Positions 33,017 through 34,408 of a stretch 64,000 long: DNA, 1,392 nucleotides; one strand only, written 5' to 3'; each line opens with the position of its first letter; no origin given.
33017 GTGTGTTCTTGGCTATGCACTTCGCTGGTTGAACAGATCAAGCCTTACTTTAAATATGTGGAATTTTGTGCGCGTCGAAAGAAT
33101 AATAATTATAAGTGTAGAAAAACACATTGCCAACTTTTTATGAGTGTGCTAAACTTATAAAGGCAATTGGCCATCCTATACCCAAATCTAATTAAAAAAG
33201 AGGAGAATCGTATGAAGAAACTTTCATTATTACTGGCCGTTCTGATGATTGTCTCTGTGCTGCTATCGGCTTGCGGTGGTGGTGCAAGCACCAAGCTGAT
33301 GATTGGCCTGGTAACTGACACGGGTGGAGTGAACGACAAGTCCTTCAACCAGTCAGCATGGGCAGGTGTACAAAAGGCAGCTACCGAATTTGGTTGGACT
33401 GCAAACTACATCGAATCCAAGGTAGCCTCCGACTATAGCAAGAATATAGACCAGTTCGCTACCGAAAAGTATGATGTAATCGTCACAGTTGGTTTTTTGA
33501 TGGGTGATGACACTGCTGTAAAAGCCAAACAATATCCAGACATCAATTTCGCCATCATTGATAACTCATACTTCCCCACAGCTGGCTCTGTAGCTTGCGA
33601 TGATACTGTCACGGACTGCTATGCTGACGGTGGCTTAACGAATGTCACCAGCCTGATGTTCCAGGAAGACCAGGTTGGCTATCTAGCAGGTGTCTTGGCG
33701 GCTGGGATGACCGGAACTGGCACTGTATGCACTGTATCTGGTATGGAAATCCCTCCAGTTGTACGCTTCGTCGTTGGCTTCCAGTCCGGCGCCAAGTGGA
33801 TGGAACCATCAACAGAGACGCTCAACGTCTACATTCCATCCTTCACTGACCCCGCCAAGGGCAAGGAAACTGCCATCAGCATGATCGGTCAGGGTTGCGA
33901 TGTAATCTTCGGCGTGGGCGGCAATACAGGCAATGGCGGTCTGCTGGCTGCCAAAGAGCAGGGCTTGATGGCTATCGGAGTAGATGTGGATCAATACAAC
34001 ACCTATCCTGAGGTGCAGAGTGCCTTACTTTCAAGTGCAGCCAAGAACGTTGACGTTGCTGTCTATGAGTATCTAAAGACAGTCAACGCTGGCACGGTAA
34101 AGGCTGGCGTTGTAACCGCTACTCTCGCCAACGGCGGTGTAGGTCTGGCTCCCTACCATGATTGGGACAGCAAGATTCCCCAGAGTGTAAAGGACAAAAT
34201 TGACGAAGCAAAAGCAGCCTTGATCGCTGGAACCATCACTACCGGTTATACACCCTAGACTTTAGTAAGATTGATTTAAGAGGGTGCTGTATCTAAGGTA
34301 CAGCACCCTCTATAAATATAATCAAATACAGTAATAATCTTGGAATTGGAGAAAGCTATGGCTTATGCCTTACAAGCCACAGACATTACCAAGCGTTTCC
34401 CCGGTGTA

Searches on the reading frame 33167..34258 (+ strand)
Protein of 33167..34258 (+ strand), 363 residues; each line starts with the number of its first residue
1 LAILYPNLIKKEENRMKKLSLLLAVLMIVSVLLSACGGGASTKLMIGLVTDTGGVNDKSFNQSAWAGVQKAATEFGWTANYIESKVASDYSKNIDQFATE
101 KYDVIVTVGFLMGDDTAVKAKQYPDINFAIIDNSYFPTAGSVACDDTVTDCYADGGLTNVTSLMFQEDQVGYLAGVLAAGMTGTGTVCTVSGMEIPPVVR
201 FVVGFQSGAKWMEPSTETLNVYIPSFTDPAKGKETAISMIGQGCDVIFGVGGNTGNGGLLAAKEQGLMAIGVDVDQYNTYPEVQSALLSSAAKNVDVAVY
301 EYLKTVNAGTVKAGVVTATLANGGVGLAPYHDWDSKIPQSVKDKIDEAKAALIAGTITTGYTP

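Call 6: search_protein_families(library=pfam, proteins=[window:33167-34258:+], max_evalue=0.01)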
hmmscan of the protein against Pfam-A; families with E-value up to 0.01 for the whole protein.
window:33167-34258:+ (363 aa): 2 families
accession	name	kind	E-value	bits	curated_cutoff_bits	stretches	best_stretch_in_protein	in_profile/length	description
PF02608.20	Bmp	-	1.5e-58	198.6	24.1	1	49-350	6-289/301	ABC transporter substrate-binding protein PnrA-like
PF00532.27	Peripla_BP_1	-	9.9e-06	25.7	22.2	1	56-277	11-216/281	Periplasmic binding proteins and sugar binding domain of LacI family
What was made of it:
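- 33167..34258 (+): Bmp/PnrA-like substrate-binding protein, the first gene of a nucleoside-type ABC transporter operon. This is the right flank of the hot spot. Pfam PF02608 1.5e-58 (call 6).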

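Call 49: find_homologous_proteins(query=window:33167-34258:+, max_evalue=1e-100)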
Query window:33167-34258:+ (363 aa): 1052 proteins with E <= 1e-100 among 8000 candidates; the best 120 are listed.
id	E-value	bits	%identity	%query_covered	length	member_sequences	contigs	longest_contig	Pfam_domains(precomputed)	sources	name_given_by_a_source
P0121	1.5e-215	733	92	100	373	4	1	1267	PF02608.21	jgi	jgi:basic membrane protein A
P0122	3.7e-207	705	92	96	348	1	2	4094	PF02608.21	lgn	-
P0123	4.1e-201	685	72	75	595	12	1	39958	PF02608.21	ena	-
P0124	2.9e-198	676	89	96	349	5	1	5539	PF02608.21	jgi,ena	-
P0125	1.1e-197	674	89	96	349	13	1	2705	PF02608.21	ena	-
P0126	3.3e-195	666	87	96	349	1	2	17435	PF02608.21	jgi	jgi:basic membrane protein A and related proteins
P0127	2.4e-192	657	87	96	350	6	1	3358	PF00532.28,PF02608.21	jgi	jgi:basic membrane protein A and related proteins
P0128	1.6e-191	654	87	96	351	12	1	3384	PF00532.28,PF02608.21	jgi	jgi:basic membrane protein A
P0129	1.6e-188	644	84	96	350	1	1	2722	PF00532.28,PF02608.21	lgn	-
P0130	9.0e-188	641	85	96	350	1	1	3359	PF00532.28,PF02608.21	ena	-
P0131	1.2e-187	641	84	96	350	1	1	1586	PF00532.28,PF02608.21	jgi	jgi:basic membrane protein A and related proteins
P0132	2.6e-187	640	84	96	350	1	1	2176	PF00532.28,PF02608.21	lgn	-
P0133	3.2e-187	640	77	89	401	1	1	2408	PF00532.28,PF02608.21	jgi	jgi:basic membrane lipoprotein Med (substrate-binding protein (PBP1-ABC) superfamily)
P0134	1.0e-186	638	84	96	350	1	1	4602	PF00532.28,PF02608.21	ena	-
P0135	1.5e-186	637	83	96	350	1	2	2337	PF00532.28,PF02608.21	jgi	jgi:basic membrane protein A and related proteins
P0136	4.9e-186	636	83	96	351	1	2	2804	PF00532.28,PF02608.21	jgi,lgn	jgi:basic membrane protein A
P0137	3.2e-185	633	82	96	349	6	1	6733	PF00532.28,PF02608.21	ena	-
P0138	5.7e-185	632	83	96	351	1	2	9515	PF00532.28,PF02608.21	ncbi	-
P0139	6.0e-185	632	83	92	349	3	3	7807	PF00532.28,PF02608.21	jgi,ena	-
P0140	8.8e-178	609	79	96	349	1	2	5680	PF00532.28,PF02608.21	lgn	-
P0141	1.0e-177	608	84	87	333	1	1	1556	PF00532.28,PF13407.13,PF02608.21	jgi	-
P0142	1.8e-177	608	80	95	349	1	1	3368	PF00532.28,PF02608.21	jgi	jgi:basic membrane protein A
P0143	1.9e-177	607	79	96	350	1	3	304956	PF00532.28,PF13407.13,PF02608.21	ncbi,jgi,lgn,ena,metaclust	metaclust:\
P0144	2.0e-177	607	80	95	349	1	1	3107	PF00532.28,PF02608.21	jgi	jgi:basic membrane protein A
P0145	2.8e-177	607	78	96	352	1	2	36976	PF02608.21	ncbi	-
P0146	3.1e-177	607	80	95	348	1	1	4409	PF00532.28,PF02608.21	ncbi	-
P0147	7.0e-177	606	78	96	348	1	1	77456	PF02608.21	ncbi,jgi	jgi:basic membrane protein A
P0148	8.7e-177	605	78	97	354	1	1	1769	PF02608.21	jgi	jgi:basic membrane protein A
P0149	1.2e-176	605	78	96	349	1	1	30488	PF02608.21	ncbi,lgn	-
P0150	1.9e-176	604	78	95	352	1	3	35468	PF02608.21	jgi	jgi:basic membrane protein A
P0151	2.0e-176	604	77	96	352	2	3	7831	PF02608.21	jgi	jgi:basic membrane protein A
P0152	2.6e-176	604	97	77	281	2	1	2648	PF02608.21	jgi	jgi:basic membrane protein A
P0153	2.9e-176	604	77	95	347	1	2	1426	PF00532.28,PF02608.21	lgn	-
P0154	3.8e-176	603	77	96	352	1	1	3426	PF02608.21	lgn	-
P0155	5.5e-176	603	79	95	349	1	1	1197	PF13407.13,PF02608.21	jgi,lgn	jgi:basic membrane protein A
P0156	9.9e-176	602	78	96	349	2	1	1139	PF02608.21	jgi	-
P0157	1.4e-175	601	80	95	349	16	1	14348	PF00532.28,PF02608.21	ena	-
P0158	1.6e-175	601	78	95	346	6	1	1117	PF00532.28,PF02608.21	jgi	jgi:basic membrane protein A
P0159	2.3e-175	601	78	95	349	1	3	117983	PF13407.13,PF02608.21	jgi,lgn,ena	-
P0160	2.5e-175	601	77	95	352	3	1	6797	PF02608.21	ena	-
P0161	4.7e-175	600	78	96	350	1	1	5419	PF00532.28,PF13407.13,PF02608.21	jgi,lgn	jgi:basic membrane protein A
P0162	5.0e-175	600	77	96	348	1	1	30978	PF00532.28,PF02608.21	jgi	jgi:basic membrane protein A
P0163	5.8e-175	599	80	89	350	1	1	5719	PF00532.28,PF13407.13,PF02608.21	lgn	-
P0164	5.9e-175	599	78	96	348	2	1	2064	PF02608.21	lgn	-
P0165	1.0e-174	599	79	92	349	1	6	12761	PF00532.28,PF13407.13,PF02608.21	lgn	-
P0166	1.1e-174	598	76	96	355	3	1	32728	PF02608.21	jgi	jgi:basic membrane protein A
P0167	1.4e-174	598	78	95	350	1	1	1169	PF00532.28,PF02608.21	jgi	jgi:basic membrane protein A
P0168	1.4e-174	598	78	95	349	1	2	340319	PF00532.28,PF13407.13,PF02608.21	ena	-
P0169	1.8e-174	598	79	95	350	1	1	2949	PF02608.21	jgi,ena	-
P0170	2.2e-174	597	78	96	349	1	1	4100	PF02608.21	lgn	-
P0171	3.8e-174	597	79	95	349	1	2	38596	PF02608.21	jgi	jgi:basic membrane protein A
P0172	4.4e-174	596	77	96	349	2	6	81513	PF02608.21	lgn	-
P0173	4.7e-174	596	76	96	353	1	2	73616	PF00532.28,PF02608.21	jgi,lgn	-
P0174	5.4e-174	596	80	88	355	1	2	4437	PF00532.28,PF13407.13,PF02608.21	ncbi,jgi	jgi:basic membrane protein A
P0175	6.5e-174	596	76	96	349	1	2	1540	PF00532.28,PF13407.13,PF02608.21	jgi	jgi:basic membrane protein A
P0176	7.7e-174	596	77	95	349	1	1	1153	PF13407.13,PF02608.21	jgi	jgi:basic membrane protein A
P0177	7.9e-174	596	77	95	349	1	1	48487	PF00532.28,PF13407.13,PF02608.21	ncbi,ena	-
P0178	8.5e-174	596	79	90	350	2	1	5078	PF02608.21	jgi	jgi:basic membrane protein A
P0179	9.1e-174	595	79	95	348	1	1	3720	PF00532.28,PF13407.13,PF02608.21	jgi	jgi:basic membrane protein A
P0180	9.8e-174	595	76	95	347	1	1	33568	PF00532.28,PF13407.13,PF02608.21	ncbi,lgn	-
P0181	1.0e-173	595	77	96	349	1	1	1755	PF02608.21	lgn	-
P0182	1.2e-173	595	77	95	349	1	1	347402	PF00532.28,PF13407.13,PF02608.21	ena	-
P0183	1.6e-173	595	78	95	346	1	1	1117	PF00532.28,PF02608.21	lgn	-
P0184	1.7e-173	595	76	95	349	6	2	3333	PF00532.28,PF13407.13,PF02608.21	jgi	jgi:basic membrane protein A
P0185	2.2e-173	594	78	96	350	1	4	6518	PF00532.28,PF02608.21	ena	-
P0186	2.2e-173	594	77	96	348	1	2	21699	PF02608.21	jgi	jgi:basic membrane protein A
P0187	2.5e-173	594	77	96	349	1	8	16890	PF00532.28,PF13407.13,PF02608.21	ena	-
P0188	2.6e-173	594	77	95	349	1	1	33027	PF00532.28,PF13407.13,PF02608.21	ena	-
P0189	2.6e-173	594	78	96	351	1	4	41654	PF00532.28,PF02608.21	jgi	jgi:basic membrane protein A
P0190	3.5e-173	593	79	88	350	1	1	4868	PF00532.28,PF02608.21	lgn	-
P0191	4.2e-173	593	77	96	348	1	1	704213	PF13407.13,PF02608.21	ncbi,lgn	ncbi:MAG: BMP family lipoprotein [Chloroflexota bacterium]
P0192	4.8e-173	593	78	96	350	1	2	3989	PF00532.28,PF02608.21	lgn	-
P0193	5.8e-173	593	76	96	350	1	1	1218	PF02608.21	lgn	-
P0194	7.1e-173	592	77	95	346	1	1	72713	PF00532.28,PF13407.13,PF02608.21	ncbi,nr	ncbi:MAG: BMP family ABC transporter substrate-binding protein [Anaerolineales bacterium]|nr:BMP fam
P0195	7.5e-173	592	77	96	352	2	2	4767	PF02608.21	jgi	jgi:basic membrane protein A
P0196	9.0e-173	592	77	96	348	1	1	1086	PF00532.28,PF02608.21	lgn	-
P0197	1.0e-172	592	78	96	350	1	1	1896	PF00532.28,PF02608.21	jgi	jgi:basic membrane protein A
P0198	1.1e-172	592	78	96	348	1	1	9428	PF02608.21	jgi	-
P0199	1.2e-172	592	78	95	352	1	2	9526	PF02608.21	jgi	jgi:basic membrane protein A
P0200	1.4e-172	592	76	96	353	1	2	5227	PF00532.28,PF02608.21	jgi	jgi:basic membrane protein A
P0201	1.4e-172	592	76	96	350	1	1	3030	PF00532.28,PF02608.21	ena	-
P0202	1.8e-172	591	77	95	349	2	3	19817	PF02608.21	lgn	-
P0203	1.9e-172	591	78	96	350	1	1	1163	PF00532.28,PF02608.21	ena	-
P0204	1.9e-172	591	77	95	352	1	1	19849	PF00532.28,PF02608.21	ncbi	-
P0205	2.3e-172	591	81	92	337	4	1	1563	PF00532.28,PF02608.21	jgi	jgi:basic membrane protein A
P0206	2.7e-172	591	78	95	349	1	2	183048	PF02608.21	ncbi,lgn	-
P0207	2.7e-172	591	78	96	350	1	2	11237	PF00532.28,PF02608.21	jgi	-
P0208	3.2e-172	590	77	96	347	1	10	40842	PF02608.21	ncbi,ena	-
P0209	3.3e-172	590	77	95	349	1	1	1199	PF02608.21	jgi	jgi:basic membrane protein A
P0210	3.4e-172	590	77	96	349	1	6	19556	PF00532.28,PF02608.21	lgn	-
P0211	3.5e-172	590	78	91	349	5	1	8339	PF00532.28,PF13407.13,PF02608.21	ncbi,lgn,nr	ncbi:Membrane lipoprotein TmpC [Anaerolineae bacterium]|nr:Membrane lipoprotein TmpC [Anaerolineae b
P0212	3.8e-172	590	79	88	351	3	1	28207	PF00532.28,PF02608.21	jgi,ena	-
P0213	4.2e-172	590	75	96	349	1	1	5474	PF00532.28,PF13407.13,PF02608.21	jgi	jgi:basic membrane protein A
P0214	5.7e-172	589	77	96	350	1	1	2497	PF00532.28,PF02608.21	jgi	jgi:basic membrane protein A and related proteins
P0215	7.6e-172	589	76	96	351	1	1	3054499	PF02608.21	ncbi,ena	-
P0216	7.8e-172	589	76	96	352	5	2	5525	PF02608.21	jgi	jgi:basic membrane protein A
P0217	9.5e-172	589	76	96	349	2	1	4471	PF00532.28,PF02608.21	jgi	jgi:basic membrane protein A and related proteins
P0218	9.9e-172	589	76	96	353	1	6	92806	PF02608.21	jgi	jgi:basic membrane protein A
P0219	1.1e-171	589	75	95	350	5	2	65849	PF00532.28,PF13407.13,PF02608.21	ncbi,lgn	-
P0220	1.2e-171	589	76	96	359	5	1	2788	PF02608.21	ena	-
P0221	1.6e-171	588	77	95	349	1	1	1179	PF02608.21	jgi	jgi:basic membrane protein A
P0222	1.7e-171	588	77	95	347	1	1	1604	PF00532.28,PF02608.21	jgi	jgi:basic membrane protein A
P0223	2.2e-171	588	76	96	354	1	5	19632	PF00532.28,PF02608.21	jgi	jgi:basic membrane protein A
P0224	2.3e-171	587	76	96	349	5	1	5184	PF02608.21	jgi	jgi:basic membrane protein A and related proteins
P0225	2.6e-171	587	76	96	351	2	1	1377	PF02608.21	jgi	jgi:basic membrane protein A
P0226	2.7e-171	587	80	88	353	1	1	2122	PF00532.28,PF02608.21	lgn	-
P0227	2.9e-171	587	76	96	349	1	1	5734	PF02608.21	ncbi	-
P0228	3.6e-171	587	75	96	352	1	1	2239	PF02608.21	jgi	jgi:basic membrane protein A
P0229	3.6e-171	587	76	95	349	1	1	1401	PF00532.28,PF13407.13,PF02608.21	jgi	jgi:basic membrane protein A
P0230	4.0e-171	587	77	95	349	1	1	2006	PF00532.28,PF13407.13,PF02608.21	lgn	-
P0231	4.6e-171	587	77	95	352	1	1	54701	PF00532.28,PF02608.21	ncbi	-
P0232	4.9e-171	586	77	96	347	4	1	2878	PF00532.28,PF02608.21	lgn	-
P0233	5.5e-171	586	78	96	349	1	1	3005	PF00532.28,PF13407.13,PF02608.21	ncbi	-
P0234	6.4e-171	586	78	95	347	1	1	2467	PF00532.28,PF13407.13,PF02608.21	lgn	-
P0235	7.9e-171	586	77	96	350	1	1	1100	PF02608.21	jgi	-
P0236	8.3e-171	586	77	95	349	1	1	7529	PF00532.28,PF13407.13,PF02608.21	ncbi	-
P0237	8.6e-171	586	75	95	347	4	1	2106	PF00532.28,PF02608.21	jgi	jgi:basic membrane protein A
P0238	8.9e-171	586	76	95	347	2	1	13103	PF02608.21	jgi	-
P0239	9.7e-171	585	76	96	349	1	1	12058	PF00532.28,PF02608.21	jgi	jgi:basic membrane protein A and related proteins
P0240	1.0e-170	585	75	96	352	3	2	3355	PF00532.28,PF13407.13,PF02608.21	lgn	-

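Call 50: find_encoding_contigs(protein=P0122, flank=10000, max_places=4)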
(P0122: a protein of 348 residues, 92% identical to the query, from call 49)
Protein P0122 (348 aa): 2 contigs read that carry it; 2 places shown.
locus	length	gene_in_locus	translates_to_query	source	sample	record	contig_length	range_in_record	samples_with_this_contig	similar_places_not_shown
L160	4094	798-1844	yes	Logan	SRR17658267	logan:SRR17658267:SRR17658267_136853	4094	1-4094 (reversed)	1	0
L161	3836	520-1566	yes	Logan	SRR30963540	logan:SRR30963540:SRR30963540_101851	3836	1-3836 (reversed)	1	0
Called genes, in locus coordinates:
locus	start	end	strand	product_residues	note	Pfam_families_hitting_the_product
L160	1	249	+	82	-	?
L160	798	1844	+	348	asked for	PF02608:Bmp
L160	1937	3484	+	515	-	PF00005:ABC_tran, PF13304:AAA_21 (faint), PF00005:ABC_tran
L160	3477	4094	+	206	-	?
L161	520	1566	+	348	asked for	PF02608:Bmp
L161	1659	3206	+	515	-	PF00005:ABC_tran, PF13304:AAA_21 (faint), PF00005:ABC_tran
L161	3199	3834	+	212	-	?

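Call 51: find_encoding_contigs(protein=P0152, flank=10000, max_places=4)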
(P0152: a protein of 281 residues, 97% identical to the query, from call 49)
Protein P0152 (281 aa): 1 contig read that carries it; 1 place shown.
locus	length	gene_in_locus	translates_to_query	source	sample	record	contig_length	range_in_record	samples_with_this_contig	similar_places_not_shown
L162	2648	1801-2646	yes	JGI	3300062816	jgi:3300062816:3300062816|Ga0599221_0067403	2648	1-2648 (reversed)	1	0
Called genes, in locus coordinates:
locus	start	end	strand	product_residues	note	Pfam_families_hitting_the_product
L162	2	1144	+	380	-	?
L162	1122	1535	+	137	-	PF08211:dCMP_cyt_deam_2, PF00383:dCMP_cyt_deam_1, PF26947:CDL (weak)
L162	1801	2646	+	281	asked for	PF02608:Bmp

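Call 52: find_encoding_contigs(protein=P0124, flank=10000, max_places=4)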
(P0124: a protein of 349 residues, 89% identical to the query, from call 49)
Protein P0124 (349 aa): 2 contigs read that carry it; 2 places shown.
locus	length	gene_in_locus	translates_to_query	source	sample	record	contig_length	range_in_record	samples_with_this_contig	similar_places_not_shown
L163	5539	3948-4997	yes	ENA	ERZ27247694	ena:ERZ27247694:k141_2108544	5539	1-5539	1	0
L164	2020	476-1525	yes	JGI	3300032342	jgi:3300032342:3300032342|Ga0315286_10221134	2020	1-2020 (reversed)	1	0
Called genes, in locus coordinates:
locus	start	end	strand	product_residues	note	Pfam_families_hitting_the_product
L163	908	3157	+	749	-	PF00933:Glyco_hydro_3, PF01915:Glyco_hydro_3_C, PF14310:Fn3-like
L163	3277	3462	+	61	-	-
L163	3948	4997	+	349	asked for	PF02608:Bmp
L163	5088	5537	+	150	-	?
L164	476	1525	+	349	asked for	PF02608:Bmp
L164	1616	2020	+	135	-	?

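Call 53: find_encoding_contigs(protein=P0126, flank=10000, max_places=4)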
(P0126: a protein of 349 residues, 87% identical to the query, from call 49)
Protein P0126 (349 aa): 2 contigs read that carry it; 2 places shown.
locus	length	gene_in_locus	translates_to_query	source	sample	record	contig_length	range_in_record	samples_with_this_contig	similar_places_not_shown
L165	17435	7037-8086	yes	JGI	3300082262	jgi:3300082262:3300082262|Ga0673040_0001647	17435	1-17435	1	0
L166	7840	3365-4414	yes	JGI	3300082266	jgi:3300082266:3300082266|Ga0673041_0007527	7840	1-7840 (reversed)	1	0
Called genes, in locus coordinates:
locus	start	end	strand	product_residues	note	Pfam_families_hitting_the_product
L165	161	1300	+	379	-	PF00072:Response_reg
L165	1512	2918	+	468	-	PF00483:NTP_transferase, PF01128:IspD, PF12804:NTP_transf_3, PF25087:GMPPB_C (faint), PF25084:LbH_EIF2B, PF14602:Hexapep_2 (faint), PF00132:Hexapep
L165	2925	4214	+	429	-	PF01595:CNNM, PF00571:CBS, PF03471:CorC_HlyC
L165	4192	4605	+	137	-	PF08211:dCMP_cyt_deam_2, PF00383:dCMP_cyt_deam_1, PF26947:CDL (weak)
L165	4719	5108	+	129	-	PF03928:HbpS-like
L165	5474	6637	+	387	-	-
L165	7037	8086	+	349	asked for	PF02608:Bmp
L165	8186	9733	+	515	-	PF00005:ABC_tran, PF13304:AAA_21 (faint), PF00005:ABC_tran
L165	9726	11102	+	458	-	PF02653:BPD_transp_2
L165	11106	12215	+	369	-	PF02653:BPD_transp_2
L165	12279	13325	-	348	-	PF02608:Bmp, PF13407:Peripla_BP_4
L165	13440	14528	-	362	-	-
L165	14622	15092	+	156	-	-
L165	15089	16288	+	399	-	PF04087:DUF389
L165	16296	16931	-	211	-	PF27271:AF_1327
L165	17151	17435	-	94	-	PF08327:AHSA1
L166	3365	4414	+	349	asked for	PF02608:Bmp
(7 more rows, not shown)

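Call 79: search_protein_families(library=pfam, proteins=[L165:5474-6637:+], max_evalue=0.001)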
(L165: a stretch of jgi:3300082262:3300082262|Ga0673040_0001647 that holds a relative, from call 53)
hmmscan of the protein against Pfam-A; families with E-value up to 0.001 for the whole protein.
L165:5474-6637:+ (387 aa): 0 families
